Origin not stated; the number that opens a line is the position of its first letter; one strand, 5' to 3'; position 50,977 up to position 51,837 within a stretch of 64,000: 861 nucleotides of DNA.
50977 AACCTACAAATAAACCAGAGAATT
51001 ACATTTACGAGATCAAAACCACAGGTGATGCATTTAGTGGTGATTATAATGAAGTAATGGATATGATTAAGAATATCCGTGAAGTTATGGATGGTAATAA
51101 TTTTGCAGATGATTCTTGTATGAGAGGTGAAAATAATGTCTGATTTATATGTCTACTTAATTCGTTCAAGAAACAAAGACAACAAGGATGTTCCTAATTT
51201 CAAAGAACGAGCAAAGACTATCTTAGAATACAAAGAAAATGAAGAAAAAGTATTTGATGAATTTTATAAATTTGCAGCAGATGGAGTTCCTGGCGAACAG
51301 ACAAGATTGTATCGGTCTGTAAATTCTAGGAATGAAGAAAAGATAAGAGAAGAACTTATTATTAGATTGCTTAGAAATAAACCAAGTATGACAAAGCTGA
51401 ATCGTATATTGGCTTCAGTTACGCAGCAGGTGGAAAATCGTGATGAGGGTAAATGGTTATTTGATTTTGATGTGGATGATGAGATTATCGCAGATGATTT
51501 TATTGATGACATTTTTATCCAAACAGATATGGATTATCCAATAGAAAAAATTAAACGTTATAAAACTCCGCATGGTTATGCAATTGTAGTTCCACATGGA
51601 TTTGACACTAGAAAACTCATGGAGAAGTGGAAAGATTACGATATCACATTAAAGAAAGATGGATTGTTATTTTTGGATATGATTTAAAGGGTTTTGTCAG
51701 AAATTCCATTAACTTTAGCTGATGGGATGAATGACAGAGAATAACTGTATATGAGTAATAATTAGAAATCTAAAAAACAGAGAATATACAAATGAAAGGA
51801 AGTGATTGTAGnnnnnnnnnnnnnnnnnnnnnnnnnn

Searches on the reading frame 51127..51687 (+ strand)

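Call 13: search_protein_families(library=pfam, proteins=[window:51127-51687:+], max_evalue=0.01)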
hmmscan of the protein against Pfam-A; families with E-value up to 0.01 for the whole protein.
window:51127-51687:+ (186 aa): 0 families

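Call 35: search_protein_families(library=phrogs, proteins=[window:51127-51687:+], max_evalue=0.001)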
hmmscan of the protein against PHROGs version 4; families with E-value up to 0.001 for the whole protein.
window:51127-51687:+ (186 aa): 1 family
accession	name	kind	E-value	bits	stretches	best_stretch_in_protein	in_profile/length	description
phrog_8839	-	unknown function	1.3e-31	111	1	9-184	8-189/194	-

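Call 100: search_protein_families(library=padloc, proteins=[window:51127-51687:+], max_evalue=0.001)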
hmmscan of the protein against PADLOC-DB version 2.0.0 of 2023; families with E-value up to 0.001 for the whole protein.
window:51127-51687:+ (186 aa): 0 families
